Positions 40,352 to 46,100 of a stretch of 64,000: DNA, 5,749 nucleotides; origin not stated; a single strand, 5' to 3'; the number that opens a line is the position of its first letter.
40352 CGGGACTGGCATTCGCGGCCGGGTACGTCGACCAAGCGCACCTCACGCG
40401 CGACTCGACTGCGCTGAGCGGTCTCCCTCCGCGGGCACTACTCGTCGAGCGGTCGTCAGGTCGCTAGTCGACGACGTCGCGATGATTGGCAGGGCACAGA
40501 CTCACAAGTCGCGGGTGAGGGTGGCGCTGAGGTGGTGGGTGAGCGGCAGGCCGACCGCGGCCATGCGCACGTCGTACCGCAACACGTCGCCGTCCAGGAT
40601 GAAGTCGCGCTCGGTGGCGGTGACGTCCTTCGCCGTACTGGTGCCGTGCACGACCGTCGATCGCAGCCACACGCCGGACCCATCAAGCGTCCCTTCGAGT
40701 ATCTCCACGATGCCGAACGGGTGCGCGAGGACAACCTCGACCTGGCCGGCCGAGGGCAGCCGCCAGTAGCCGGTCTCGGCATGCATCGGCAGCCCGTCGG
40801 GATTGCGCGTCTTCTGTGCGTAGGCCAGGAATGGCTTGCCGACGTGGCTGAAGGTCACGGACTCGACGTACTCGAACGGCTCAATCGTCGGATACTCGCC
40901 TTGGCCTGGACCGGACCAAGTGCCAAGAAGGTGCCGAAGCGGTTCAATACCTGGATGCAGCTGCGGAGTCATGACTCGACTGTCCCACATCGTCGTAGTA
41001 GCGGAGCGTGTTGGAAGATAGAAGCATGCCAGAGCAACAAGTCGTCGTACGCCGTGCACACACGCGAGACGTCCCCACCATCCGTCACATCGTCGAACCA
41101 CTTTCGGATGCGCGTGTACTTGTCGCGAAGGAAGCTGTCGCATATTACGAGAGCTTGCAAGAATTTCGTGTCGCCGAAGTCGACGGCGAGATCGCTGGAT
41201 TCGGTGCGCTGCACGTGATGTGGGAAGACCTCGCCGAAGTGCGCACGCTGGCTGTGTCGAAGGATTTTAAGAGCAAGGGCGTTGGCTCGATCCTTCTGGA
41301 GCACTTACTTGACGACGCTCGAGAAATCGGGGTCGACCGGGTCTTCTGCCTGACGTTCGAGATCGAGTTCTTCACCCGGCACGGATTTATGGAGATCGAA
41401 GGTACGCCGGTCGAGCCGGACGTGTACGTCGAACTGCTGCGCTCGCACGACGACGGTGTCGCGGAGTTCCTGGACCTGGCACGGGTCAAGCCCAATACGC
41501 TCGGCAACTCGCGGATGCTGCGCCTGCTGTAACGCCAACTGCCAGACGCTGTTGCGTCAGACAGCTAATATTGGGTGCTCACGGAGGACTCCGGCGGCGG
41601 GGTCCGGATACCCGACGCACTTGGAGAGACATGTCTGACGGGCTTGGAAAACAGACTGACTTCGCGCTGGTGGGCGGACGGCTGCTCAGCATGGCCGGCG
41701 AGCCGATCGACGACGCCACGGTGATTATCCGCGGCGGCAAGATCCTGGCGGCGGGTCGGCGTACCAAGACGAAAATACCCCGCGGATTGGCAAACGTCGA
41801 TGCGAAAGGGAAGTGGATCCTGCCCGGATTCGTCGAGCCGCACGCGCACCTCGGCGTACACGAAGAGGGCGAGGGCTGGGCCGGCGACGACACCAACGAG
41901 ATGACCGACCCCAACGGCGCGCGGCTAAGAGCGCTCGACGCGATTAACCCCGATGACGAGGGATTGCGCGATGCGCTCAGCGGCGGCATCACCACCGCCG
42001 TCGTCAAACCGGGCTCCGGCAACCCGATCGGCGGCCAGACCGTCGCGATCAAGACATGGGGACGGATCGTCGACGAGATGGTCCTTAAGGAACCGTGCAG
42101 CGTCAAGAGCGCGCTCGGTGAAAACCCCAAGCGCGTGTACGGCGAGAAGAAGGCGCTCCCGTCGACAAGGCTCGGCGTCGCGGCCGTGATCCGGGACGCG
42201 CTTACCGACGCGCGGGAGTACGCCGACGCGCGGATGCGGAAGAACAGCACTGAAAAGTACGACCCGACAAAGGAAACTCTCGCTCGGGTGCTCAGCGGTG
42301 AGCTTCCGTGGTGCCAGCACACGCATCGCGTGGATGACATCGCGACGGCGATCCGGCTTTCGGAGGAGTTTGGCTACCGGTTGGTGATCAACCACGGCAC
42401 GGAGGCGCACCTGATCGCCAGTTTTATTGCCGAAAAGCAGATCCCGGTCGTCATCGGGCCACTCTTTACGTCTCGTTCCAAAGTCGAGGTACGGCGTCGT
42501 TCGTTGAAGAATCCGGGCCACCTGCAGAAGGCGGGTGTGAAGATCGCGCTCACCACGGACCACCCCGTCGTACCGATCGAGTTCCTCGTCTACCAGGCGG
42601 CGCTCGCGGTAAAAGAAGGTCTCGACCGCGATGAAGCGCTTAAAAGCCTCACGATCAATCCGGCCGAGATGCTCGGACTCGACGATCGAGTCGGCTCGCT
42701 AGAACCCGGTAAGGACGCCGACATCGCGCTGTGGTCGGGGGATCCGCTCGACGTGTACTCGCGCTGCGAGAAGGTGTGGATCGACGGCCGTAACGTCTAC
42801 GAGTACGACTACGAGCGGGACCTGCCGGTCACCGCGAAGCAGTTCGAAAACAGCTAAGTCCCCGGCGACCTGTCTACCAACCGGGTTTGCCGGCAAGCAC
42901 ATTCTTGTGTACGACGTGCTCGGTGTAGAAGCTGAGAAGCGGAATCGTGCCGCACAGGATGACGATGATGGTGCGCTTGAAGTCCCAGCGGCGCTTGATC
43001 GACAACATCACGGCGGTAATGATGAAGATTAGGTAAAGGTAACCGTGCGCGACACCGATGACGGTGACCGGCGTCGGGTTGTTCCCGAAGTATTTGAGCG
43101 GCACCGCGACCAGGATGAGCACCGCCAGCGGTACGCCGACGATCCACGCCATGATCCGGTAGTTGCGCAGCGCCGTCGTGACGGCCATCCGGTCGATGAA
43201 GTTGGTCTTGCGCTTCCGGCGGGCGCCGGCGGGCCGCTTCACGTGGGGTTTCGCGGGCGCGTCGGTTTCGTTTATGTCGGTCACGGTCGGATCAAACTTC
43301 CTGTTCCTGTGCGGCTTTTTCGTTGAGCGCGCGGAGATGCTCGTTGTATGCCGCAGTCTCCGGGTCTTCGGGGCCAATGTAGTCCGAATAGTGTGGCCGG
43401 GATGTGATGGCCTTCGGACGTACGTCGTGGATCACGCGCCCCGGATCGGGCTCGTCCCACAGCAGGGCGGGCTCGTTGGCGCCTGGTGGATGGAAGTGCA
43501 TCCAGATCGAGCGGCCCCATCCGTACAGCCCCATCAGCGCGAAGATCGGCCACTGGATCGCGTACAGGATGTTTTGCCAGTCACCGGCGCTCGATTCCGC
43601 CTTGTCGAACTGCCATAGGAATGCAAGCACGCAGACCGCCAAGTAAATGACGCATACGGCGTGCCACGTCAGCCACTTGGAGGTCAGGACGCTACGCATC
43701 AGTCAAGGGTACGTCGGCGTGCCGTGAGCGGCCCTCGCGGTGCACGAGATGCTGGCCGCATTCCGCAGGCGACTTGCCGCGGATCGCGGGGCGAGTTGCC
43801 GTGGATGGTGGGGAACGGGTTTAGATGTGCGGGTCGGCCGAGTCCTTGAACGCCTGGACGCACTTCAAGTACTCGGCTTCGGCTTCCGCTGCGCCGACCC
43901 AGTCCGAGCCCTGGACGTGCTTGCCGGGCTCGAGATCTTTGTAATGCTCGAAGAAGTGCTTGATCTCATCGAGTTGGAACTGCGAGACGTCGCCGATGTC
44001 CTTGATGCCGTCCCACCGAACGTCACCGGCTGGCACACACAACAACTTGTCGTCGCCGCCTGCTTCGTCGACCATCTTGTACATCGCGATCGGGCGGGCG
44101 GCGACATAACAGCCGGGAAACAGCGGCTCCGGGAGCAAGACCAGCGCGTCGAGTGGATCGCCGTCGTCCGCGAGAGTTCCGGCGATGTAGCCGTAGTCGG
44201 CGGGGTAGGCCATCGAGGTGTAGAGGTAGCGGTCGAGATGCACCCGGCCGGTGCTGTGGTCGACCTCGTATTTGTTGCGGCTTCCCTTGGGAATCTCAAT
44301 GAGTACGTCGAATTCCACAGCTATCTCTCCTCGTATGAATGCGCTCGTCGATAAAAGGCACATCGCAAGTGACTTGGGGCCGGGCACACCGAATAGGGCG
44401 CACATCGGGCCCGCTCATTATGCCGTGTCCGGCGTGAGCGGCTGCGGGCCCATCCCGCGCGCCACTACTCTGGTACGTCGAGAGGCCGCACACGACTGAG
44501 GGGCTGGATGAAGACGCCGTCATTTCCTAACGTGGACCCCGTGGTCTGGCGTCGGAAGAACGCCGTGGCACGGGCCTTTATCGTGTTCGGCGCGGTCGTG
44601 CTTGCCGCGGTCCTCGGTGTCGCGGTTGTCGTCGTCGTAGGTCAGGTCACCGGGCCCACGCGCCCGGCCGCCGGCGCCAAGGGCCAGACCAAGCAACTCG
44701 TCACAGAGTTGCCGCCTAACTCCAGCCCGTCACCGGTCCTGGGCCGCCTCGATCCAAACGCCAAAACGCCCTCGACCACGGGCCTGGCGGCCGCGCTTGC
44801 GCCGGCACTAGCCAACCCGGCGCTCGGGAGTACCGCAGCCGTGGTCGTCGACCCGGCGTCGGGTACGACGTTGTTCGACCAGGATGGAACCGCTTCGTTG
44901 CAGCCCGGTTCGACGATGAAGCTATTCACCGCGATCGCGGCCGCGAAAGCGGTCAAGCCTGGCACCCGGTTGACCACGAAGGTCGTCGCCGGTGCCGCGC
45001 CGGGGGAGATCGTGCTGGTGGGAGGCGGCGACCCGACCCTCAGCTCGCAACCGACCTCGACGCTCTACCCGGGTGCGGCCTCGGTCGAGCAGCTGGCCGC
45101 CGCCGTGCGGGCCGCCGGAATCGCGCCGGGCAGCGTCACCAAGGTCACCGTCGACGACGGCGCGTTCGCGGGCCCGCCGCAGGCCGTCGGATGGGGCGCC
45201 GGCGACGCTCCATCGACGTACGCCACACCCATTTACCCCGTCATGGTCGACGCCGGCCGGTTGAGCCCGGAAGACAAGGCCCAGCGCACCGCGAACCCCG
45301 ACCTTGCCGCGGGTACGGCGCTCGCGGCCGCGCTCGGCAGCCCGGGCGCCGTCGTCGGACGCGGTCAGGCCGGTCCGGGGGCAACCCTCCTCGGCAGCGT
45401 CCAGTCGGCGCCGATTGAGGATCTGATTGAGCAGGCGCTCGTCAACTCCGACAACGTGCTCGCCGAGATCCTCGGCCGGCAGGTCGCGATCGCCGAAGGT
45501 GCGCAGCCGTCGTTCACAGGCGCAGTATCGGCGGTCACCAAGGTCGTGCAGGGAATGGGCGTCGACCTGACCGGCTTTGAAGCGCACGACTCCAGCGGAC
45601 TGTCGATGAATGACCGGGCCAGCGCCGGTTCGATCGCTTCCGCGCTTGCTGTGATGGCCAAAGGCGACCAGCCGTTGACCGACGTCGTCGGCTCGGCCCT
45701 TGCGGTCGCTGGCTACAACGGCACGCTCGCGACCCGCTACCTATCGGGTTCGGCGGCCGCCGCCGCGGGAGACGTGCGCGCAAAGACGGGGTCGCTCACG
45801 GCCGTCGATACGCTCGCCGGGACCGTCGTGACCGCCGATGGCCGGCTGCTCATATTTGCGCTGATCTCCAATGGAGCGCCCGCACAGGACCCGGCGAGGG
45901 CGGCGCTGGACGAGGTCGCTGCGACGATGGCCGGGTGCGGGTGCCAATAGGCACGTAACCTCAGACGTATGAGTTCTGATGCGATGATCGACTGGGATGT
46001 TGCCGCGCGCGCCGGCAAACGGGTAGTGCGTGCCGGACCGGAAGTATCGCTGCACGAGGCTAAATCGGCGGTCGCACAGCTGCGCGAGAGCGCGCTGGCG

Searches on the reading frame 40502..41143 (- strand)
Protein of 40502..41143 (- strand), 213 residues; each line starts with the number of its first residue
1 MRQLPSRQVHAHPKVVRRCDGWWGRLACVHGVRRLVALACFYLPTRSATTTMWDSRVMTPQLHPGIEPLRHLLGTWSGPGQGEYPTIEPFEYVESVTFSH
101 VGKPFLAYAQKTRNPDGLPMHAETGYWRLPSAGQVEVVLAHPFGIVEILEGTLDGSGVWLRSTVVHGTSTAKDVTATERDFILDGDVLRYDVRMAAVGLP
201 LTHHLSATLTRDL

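Call 50: search_protein_families(library=pfam, proteins=[window:40502-41143:-], max_evalue=0.00001)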
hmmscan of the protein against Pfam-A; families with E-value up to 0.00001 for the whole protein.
window:40502-41143:- (213 aa): 1 family
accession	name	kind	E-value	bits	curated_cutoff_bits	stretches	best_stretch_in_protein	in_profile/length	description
PF08768.17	THAP4_heme-bd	-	8.7e-49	165.9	25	1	66-211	2-151/151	THAP4-like, heme-binding beta-barrel domain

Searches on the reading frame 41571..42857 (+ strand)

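Call 50: search_protein_families(library=pfam, proteins=[window:41571-42857:+], max_evalue=0.00001)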
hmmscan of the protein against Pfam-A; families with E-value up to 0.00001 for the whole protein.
window:41571-42857:+ (428 aa): 2 families
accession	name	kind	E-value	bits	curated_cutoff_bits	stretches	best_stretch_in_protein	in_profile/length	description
PF07969.17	Amidohydro_3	-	8.2e-25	88.6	29.7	1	296-410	341-472/472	Amidohydrolase family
PF01979.26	Amidohydro_1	-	1.3e-18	67.8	25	1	270-394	192-324/345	Amidohydrolase family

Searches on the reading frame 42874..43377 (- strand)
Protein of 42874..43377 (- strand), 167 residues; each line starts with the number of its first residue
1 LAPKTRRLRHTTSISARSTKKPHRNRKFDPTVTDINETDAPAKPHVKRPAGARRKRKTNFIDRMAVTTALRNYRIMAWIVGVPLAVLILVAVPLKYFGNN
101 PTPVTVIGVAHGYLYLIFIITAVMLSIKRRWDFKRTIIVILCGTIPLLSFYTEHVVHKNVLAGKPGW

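Call 50: search_protein_families(library=pfam, proteins=[window:42874-43377:-], max_evalue=0.00001)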
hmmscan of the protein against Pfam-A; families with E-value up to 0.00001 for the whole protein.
window:42874-43377:- (167 aa): 1 family
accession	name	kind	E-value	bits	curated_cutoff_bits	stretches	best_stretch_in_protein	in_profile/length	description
PF12823.12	DUF3817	-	3.6e-25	89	27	1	70-157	1-84/85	Domain of unknown function (DUF3817)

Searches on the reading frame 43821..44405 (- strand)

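Call 50: search_protein_families(library=pfam, proteins=[window:43821-44405:-], max_evalue=0.00001)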
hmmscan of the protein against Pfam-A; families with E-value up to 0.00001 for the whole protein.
window:43821-44405:- (194 aa): 1 family
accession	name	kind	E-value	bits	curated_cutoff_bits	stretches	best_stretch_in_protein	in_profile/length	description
PF00719.24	Pyrophosphatase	-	1.4e-55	187.8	23.5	1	34-186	1-152/153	Inorganic pyrophosphatase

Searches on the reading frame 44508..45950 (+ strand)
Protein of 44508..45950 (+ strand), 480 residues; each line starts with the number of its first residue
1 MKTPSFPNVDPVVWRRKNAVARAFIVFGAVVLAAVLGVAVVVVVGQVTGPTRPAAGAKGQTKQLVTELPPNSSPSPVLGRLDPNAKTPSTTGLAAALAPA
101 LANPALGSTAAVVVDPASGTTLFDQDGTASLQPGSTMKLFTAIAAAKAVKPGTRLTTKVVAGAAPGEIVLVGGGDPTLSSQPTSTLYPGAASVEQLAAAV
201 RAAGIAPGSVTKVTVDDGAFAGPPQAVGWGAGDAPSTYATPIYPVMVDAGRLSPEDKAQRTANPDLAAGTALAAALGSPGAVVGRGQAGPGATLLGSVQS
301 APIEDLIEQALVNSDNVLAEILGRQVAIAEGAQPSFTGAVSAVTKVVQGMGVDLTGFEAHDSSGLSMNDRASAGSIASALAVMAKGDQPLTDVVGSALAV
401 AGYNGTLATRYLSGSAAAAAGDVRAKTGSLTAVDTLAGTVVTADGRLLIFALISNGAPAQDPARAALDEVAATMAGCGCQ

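Call 51: search_protein_families(library=pfam, proteins=[window:44508-45950:+], max_evalue=0.00001)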
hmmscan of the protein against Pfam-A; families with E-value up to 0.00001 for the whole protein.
window:44508-45950:+ (480 aa): 2 families
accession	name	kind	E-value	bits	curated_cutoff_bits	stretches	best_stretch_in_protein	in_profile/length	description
PF02113.21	Peptidase_S13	-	7.1e-74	249.6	22.8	2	258-473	225-443/444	D-Ala-D-Ala carboxypeptidase 3 (S13) family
PF13354.11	Beta-lactamase2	-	7.7e-08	32.4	22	0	292-451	61-211/214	Beta-lactamase enzyme family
